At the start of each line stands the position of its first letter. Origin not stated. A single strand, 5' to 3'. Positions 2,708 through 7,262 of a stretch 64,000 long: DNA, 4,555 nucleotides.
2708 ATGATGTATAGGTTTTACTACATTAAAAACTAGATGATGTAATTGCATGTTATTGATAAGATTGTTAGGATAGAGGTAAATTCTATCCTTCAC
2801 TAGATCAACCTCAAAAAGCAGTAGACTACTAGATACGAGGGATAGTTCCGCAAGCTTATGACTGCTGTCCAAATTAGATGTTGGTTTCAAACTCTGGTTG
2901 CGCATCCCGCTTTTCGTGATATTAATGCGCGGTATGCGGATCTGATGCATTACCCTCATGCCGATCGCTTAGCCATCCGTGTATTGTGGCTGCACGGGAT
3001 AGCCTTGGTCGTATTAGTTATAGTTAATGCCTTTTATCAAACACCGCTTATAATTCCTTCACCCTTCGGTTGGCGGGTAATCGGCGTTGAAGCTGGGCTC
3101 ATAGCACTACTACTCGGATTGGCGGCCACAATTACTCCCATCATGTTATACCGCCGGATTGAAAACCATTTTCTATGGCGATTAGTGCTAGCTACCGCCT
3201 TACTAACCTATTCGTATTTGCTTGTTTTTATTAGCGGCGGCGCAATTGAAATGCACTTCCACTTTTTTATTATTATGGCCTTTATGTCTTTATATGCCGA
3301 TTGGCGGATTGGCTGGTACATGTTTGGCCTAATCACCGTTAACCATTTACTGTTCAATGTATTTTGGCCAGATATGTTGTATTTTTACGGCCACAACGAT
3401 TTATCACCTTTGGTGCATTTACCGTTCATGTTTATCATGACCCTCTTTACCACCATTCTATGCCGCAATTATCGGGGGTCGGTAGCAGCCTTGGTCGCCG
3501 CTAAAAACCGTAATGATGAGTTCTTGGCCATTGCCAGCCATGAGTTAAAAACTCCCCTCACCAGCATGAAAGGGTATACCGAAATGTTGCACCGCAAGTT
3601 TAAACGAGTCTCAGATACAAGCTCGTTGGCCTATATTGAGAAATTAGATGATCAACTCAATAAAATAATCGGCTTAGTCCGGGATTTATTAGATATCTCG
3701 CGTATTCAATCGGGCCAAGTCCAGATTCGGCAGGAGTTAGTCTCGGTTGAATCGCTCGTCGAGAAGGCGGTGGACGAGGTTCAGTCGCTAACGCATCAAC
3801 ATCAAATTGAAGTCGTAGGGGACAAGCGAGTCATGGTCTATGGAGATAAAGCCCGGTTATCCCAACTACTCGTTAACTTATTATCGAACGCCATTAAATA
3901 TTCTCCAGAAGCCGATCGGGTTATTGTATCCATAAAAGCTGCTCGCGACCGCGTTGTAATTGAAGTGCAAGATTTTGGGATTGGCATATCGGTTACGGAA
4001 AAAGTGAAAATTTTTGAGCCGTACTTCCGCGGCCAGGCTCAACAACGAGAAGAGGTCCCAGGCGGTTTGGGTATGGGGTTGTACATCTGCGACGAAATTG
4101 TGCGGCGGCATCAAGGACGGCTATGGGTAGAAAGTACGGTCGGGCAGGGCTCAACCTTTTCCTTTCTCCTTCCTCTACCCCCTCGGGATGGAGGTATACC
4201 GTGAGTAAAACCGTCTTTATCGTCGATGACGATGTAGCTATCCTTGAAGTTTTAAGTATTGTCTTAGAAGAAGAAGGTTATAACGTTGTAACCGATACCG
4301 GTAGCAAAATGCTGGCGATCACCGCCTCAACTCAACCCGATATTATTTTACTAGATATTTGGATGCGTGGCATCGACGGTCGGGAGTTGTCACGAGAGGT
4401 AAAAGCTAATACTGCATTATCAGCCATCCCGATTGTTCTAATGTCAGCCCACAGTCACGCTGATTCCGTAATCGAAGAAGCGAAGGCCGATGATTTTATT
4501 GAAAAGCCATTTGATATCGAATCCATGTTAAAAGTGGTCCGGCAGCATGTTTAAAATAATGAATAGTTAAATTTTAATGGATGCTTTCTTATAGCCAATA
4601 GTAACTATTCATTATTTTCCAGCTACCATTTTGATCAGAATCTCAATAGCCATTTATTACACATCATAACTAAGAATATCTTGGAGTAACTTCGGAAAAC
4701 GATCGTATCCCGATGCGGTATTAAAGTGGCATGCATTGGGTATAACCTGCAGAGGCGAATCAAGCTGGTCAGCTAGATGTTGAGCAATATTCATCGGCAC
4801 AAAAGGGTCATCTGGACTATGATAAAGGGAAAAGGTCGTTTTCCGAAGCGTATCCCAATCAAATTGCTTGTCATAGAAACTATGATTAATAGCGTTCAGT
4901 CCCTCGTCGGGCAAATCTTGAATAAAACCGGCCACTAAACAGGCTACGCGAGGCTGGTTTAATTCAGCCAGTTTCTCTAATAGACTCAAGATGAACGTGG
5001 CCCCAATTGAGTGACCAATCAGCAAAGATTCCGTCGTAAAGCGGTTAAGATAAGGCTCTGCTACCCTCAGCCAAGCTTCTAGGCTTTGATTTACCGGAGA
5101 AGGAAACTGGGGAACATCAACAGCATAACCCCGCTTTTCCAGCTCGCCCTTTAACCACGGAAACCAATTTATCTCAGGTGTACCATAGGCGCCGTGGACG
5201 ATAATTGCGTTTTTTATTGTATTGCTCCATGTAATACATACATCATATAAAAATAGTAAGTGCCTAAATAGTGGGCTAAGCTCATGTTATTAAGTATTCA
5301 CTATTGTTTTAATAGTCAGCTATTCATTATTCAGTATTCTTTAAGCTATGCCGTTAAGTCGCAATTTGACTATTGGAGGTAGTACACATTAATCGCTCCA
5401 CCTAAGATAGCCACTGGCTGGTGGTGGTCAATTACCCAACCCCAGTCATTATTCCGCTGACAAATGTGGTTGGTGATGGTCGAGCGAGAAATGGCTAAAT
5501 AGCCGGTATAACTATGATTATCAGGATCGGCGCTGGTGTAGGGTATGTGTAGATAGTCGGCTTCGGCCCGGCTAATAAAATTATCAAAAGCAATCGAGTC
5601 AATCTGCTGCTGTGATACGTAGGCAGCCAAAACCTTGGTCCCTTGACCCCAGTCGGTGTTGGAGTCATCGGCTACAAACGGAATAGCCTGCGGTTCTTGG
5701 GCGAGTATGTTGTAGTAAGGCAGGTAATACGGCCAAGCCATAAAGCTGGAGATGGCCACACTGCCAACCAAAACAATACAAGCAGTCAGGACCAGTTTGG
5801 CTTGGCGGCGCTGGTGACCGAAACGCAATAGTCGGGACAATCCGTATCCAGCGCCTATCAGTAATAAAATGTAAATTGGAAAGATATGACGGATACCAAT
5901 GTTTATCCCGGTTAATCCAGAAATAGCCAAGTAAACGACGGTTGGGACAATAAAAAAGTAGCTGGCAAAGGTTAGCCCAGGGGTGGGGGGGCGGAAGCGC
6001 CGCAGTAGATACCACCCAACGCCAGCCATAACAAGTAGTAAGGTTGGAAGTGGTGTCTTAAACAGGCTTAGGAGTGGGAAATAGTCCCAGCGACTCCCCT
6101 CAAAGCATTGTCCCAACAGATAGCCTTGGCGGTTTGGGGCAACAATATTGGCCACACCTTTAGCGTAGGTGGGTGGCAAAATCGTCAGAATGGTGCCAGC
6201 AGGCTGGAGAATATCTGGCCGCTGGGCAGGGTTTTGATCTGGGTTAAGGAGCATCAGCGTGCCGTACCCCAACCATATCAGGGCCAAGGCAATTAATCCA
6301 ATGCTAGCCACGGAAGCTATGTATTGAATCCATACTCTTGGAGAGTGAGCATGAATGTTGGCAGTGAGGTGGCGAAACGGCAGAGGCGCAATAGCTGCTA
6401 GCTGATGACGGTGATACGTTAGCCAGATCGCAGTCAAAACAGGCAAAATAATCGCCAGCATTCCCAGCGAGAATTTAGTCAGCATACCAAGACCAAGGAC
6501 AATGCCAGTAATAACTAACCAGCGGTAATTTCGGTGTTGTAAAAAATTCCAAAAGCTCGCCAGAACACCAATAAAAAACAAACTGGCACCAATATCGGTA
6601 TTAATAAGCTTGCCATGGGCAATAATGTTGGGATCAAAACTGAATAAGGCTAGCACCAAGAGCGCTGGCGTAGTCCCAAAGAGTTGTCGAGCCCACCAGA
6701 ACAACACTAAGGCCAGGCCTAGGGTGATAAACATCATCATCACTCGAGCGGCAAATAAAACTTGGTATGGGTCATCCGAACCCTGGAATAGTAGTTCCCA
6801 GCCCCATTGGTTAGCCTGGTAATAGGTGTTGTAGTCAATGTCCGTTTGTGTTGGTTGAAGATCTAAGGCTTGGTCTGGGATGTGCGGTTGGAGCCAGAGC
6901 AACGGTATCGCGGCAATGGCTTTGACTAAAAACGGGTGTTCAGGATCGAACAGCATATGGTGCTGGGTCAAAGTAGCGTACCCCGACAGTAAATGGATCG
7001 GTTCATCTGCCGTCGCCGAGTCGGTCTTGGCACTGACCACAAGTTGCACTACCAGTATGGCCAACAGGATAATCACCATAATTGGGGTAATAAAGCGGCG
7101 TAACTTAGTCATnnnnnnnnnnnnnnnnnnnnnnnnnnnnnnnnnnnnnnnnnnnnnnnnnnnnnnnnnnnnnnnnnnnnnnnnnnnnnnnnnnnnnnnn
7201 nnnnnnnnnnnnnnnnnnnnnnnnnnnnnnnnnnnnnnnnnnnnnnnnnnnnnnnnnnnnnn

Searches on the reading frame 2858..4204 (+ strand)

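Call 16: search_protein_families(library=ncbifam, proteins=[window:2858-4204:+])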
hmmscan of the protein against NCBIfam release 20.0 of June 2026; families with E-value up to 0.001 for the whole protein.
window:2858-4204:+ (448 aa): 85 families (the best 25 are shown)
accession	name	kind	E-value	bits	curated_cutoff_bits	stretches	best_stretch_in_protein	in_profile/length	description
NF046044.1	PnpS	equivalog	4.2e-54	184.1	400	1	216-439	167-390/390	two-component system histidine kinase PnpS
TIGR02966.1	phoR_proteo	equivalog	3.5e-53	180.8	334.2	1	219-437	114-332/333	phosphate regulon sensor histidine kinase PhoR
NF033092.0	HK_WalK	equivalog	9.8e-51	173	725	1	219-440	372-594/594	cell wall metabolism sensor histidine kinase WalK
NF041880.1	EPS_EpsF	equivalog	4.6e-46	157.3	900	1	205-439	260-492/492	response regulator EpsF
NF041735.1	hist_kin_RppB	equivalog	1e-45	156.3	400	1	218-439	215-438/438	two-component system sensor histidine kinase RppB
NF006800.0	PRK09303.1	equivalog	5.3e-43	147.4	342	1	214-440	146-377/383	histidine kinase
NF040691.1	MtrAB_MtrB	equivalog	6.4e-43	147.5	450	1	222-440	274-492/507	MtrAB system histidine kinase MtrB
TIGR02956.1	TMAO_torS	equivalog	4.4e-42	144.2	676.5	1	219-441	464-683/967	TMAO reductase system sensor histidine kinase/response regulator TorS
NF041832.1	near_NosP_CTERM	subfamily_domain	1.1e-39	136.5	400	1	219-440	7-225/370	NahK/ErcS family hybrid sensor histidine kinase/response regulator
NF047874.1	MASE3_PAS_HK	subfamily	1.3e-39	136.5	560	1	217-440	396-625/655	MASE3 domain-containing sensor histidine kinase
NF033093.1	HK_VicK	exception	1.7e-38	132.4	680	1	222-440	212-435/448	cell wall metabolism sensor histidine kinase VicK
NF007793.0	PRK10490.1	equivalog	1.7e-38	132.2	1123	1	220-440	665-882/895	two-component system sensor histidine kinase KdpD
NF041947.1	LuxQ_Vibrio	equivalog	5.1e-37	127.2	1200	1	214-440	468-696/843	quorum-sensing autoinducer 2 sensor kinase/phosphatase LuxQ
NF045595.1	HK_scytonemin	equivalog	7.1e-37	127.1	865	1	219-440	415-635/637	scytonemin biosynthesis sensor histidine kinase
NF008235.0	PRK11006.1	equivalog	3.3e-36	125.1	390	1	218-439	203-422/431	phosphate regulon sensor histidine kinase PhoR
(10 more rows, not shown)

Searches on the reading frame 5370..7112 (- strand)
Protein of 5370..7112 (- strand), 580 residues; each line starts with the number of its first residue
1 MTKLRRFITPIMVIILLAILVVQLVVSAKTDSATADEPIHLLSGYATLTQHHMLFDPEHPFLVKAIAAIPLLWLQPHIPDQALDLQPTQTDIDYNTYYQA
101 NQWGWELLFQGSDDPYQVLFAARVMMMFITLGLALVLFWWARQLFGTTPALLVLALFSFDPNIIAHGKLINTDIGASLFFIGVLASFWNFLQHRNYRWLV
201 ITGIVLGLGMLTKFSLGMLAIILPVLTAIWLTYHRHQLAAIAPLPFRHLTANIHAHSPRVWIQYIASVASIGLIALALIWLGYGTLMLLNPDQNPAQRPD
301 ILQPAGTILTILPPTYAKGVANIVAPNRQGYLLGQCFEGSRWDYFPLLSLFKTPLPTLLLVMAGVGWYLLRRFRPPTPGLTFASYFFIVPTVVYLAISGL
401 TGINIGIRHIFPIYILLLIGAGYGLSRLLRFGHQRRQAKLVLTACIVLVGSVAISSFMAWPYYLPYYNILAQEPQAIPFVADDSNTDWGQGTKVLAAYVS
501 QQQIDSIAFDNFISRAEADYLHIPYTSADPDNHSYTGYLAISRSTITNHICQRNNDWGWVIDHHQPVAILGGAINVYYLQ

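Call 16: search_protein_families(library=ncbifam, proteins=[window:5370-7112:-])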
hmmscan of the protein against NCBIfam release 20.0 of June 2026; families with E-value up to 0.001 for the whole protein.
window:5370-7112:- (580 aa): 1 family
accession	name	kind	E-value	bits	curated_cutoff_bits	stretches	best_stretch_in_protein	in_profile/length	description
TIGR03663.1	TIGR03663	subfamily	2e-08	33.7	126.25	1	121-455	72-370/435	flippase activity-associated protein Agl23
